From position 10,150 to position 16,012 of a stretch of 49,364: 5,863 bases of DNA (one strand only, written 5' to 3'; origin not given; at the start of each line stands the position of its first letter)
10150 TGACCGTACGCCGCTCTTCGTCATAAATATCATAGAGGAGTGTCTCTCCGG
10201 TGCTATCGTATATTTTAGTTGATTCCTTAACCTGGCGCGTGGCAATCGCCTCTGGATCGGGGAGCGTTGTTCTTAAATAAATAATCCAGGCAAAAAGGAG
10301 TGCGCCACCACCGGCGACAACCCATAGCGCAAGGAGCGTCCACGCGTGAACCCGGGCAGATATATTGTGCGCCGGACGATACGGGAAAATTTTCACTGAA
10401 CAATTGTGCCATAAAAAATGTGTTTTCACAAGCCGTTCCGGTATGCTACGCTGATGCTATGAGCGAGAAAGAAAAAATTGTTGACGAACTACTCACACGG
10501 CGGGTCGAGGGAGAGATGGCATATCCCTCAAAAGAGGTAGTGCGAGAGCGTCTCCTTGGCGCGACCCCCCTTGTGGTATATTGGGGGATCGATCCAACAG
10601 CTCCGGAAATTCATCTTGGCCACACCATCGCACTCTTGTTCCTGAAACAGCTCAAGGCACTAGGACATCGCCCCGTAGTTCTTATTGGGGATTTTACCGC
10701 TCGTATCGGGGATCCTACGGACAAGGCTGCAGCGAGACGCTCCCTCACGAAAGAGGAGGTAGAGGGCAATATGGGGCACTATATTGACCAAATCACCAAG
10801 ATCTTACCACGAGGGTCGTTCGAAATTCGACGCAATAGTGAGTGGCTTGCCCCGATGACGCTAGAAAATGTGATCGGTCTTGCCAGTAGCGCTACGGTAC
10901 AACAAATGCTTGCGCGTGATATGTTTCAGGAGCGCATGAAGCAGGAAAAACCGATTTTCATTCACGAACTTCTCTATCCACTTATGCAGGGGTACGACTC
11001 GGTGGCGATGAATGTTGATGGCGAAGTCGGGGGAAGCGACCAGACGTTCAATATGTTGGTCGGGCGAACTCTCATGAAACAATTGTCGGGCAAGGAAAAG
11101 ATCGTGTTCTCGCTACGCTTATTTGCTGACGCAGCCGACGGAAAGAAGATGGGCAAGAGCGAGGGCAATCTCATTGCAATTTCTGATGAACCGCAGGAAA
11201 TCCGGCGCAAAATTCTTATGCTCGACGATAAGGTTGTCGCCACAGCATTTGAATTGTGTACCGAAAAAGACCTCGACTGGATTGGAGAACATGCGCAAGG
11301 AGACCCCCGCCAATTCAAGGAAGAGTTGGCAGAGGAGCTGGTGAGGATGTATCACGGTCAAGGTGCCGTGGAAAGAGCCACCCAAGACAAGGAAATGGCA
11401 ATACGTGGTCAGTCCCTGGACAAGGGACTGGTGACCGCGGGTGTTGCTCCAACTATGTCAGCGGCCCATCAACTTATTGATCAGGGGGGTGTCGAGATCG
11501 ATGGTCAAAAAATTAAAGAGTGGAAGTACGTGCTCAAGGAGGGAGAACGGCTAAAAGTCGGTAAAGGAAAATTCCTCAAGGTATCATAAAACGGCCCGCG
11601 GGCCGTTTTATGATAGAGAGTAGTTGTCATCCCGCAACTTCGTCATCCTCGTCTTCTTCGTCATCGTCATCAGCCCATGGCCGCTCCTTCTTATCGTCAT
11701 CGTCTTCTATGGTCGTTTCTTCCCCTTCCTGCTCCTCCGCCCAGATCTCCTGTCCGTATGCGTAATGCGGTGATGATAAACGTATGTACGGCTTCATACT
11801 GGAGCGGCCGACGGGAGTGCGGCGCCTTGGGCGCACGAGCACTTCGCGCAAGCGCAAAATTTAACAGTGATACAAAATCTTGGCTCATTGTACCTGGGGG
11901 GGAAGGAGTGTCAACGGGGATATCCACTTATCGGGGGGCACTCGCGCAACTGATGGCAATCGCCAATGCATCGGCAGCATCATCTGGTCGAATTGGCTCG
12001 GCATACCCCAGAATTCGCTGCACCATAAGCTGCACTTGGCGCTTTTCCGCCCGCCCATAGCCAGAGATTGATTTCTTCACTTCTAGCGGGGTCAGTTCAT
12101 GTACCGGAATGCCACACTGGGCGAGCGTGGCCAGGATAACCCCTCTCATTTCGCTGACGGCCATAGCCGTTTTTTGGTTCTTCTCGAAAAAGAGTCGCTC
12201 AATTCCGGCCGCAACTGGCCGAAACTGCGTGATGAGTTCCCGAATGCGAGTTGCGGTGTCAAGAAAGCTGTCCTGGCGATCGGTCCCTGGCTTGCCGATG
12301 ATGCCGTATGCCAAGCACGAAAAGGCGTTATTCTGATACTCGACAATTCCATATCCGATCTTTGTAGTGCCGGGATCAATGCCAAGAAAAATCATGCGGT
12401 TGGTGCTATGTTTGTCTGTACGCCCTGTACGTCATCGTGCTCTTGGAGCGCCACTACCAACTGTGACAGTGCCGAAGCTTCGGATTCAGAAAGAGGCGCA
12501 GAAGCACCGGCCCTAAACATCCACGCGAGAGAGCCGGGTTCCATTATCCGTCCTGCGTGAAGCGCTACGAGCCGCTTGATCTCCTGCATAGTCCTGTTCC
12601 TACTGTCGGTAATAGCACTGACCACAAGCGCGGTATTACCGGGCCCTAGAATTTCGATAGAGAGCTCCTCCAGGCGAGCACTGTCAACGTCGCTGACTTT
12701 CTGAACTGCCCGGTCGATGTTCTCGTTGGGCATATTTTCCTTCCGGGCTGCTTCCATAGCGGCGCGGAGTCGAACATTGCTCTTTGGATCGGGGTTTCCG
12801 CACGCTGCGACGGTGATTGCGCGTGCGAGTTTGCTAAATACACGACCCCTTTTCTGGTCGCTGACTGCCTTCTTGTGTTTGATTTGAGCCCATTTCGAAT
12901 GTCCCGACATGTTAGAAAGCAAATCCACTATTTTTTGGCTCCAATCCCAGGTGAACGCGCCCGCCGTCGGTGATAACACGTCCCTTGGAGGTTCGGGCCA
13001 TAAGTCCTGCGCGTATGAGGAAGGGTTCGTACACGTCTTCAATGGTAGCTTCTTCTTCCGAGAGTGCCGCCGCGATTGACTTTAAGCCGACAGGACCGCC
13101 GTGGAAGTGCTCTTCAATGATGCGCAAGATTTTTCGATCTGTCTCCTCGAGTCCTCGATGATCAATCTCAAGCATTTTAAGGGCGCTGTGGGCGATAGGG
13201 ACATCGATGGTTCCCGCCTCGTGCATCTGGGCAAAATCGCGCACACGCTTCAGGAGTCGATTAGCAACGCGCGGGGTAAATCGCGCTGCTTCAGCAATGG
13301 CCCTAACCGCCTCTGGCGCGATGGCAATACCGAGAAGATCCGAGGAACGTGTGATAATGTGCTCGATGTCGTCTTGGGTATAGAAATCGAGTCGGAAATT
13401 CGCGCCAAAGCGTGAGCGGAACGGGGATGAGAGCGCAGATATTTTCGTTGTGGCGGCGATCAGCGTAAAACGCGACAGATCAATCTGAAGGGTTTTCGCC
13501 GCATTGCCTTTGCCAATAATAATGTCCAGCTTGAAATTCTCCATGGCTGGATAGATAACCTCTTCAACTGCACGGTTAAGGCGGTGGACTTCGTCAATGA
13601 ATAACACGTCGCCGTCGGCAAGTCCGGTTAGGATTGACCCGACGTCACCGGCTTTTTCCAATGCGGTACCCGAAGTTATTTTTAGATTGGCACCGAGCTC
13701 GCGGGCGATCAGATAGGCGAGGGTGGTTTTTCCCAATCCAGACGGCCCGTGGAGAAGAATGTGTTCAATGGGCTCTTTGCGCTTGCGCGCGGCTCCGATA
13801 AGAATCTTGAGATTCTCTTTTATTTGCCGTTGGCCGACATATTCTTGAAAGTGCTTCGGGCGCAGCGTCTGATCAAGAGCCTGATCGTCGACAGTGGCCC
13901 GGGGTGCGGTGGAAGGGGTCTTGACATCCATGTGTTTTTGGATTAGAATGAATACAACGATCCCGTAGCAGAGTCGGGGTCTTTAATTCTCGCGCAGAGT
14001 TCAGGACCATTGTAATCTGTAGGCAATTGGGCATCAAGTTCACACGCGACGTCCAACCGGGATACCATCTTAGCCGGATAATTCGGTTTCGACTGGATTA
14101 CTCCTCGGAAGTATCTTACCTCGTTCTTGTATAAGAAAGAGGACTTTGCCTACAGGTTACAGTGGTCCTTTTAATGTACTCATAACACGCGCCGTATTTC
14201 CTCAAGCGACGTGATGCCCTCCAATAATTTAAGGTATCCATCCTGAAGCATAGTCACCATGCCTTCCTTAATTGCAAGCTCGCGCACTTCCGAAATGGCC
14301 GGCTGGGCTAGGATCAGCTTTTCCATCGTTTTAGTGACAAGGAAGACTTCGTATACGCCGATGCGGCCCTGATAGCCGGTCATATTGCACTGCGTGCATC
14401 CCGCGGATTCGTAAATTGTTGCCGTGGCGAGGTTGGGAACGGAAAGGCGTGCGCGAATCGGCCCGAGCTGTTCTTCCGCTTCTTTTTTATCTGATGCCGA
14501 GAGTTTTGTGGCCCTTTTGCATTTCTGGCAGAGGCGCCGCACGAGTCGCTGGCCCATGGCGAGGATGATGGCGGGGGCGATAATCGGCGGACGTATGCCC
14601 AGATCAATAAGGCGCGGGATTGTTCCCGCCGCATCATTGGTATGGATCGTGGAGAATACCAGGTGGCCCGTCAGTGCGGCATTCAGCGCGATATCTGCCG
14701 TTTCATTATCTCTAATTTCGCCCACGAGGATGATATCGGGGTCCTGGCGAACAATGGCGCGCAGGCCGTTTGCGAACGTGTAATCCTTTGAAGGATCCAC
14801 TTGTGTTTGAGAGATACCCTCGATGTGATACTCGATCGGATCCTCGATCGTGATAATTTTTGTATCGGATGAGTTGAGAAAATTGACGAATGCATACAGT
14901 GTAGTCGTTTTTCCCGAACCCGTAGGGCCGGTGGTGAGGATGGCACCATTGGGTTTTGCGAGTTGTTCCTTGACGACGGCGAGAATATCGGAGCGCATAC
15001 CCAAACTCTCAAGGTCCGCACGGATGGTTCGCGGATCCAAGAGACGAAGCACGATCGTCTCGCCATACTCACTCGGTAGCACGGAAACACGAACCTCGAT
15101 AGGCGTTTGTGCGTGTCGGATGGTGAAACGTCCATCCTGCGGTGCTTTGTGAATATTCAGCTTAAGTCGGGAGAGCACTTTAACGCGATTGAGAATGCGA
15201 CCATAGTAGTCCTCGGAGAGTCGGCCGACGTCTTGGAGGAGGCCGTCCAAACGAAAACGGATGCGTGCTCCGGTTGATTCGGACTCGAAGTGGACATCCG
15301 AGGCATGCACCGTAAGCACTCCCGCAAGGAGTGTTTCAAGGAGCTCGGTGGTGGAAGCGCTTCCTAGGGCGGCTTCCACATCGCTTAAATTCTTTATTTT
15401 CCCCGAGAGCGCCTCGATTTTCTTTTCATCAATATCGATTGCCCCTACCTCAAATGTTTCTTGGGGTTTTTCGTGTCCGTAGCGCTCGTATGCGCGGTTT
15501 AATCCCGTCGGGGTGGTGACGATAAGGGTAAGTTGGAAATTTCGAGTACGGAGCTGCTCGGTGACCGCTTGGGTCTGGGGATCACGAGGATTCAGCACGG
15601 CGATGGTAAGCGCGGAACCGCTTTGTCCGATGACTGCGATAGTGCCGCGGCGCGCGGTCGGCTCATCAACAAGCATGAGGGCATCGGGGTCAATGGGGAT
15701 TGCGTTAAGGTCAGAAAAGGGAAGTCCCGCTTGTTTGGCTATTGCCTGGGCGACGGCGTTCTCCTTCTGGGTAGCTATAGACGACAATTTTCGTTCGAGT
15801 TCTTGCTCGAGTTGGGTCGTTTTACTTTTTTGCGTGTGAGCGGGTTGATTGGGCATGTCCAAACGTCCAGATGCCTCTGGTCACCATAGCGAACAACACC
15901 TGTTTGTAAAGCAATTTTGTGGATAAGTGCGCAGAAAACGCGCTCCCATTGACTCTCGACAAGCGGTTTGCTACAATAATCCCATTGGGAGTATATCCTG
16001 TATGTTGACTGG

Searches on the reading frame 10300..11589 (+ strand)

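Call 10: search_protein_families(library=pfam, proteins=[window:10300-11589:+], max_evalue=0.01)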
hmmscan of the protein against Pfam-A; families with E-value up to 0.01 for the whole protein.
window:10300-11589:+ (429 aa): 4 families
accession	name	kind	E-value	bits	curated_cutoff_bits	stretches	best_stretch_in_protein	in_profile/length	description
PF00579.31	tRNA-synt_1b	-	1.3e-61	208.9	21.1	1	89-362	4-285/292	tRNA synthetases class I (W and Y)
PF01479.30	S4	-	4.3e-09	36.4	22.8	1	373-417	3-47/48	S4 domain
PF22421.1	SYY_C-terminal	-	1.9e-05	24.9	27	1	370-419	18-67/83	Tyrosine--tRNA ligase SYY-like C-terminal domain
PF16714.10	TyrRSs_C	-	0.0075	16.5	30.6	0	368-405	18-55/120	Tyrosyl-tRNA synthetase C-terminal domain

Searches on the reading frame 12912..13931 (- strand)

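Call 10: search_protein_families(library=pfam, proteins=[window:12912-13931:-], max_evalue=0.01)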
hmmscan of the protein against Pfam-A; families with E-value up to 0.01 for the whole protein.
window:12912-13931:- (339 aa): 21 families
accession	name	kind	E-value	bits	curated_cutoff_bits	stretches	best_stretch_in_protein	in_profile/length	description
PF05496.18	RuvB_N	-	1.2e-69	233.5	27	1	23-181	1-159/159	Holliday junction DNA helicase RuvB P-loop domain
PF17864.7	AAA_lid_4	-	5e-25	87.5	27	1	184-257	1-74/74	RuvB AAA lid domain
PF05491.19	RuvB_C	-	6.8e-25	87.3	24.7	1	259-328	2-71/72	RuvB C-terminal winged helix domain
PF00004.35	AAA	-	2.8e-18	67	21.2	1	58-181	1-129/131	ATPase family associated with various cellular activities (AAA)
PF07728.20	AAA_5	-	8.5e-10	39.2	22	1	57-175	1-139/139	AAA domain (dynein-related subfamily)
PF06068.19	TIP49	-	5.3e-07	29.6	23.8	1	19-87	13-82/347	TIP49 P-loop domain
PF13191.12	AAA_16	-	3.5e-05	24.8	32.6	1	32-82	3-51/167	AAA ATPase domain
PF01078.27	Mg_chelatase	-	5.7e-05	23.1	20.3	0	103-161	103-156/207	Magnesium chelatase, subunit ChlI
PF13173.12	AAA_14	-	0.00012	22.5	27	1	58-139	5-95/129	AAA domain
PF00493.29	MCM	-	0.0002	21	23.3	0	29-161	24-171/224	MCM P-loop domain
PF00910.28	RNA_helicase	-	0.00023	22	21.5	1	58-130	1-75/105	RNA helicase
PF00158.32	Sigma54_activat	-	0.00033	20.8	20.2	0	103-162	90-142/168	Sigma-54 interaction domain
PF04851.21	ResIII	-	0.00037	20.9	22.5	0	49-82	17-50/164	Type III restriction enzyme, res subunit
PF02367.23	TsaE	-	0.00058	20.3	26.6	1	51-89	17-55/128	Threonylcarbamoyl adenosine biosynthesis protein TsaE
PF13401.12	AAA_22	-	0.0011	19.7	27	0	57-80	7-30/130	AAA domain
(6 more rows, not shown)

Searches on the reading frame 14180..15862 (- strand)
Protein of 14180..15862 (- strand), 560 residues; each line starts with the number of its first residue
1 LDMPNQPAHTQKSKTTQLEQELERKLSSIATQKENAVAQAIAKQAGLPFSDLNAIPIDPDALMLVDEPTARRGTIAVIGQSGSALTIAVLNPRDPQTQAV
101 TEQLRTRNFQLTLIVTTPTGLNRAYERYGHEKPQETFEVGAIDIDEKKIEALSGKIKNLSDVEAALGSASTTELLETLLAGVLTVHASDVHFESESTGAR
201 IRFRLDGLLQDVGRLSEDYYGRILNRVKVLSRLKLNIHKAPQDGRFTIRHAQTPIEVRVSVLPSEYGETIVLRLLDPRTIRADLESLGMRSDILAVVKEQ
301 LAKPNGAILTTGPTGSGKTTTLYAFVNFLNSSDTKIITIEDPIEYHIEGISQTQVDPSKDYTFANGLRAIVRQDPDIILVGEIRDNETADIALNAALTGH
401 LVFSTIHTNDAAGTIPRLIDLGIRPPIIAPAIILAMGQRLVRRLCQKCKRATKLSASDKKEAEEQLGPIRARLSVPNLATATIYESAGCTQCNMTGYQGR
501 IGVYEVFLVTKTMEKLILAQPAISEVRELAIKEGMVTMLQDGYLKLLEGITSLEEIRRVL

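Call 9: search_protein_families(library=pfam, proteins=[window:14180-15862:-], max_evalue=0.01)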
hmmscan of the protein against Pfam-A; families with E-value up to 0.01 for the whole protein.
window:14180-15862:- (560 aa): 8 families
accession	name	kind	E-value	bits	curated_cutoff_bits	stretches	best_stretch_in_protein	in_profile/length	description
PF00437.27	T2SSE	-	4.2e-119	397.9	24.9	1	167-558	4-370/370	Type II/IV secretion system protein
PF05157.20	MshEN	-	7.7e-10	39.1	23.1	1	46-132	2-87/90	MshEN domain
PF13401.12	AAA_22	-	0.00057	20.7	27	1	305-340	5-40/130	AAA domain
PF25199.1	nSTAND_NTPase5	-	0.00092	19.5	34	1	298-350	34-87/145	Novel STAND NTPase 5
PF13555.12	AAA_29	-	0.0014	18.8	27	0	303-330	20-47/61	P-loop containing region of AAA domain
PF13604.12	AAA_30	-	0.002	18.3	27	1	295-337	8-50/191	AAA domain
PF16796.11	Microtub_bd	-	0.0057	17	27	0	285-327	71-111/155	Microtubule binding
PF12775.13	AAA_7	-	0.0094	15.9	25.8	0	298-339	26-67/181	P-loop containing dynein motor region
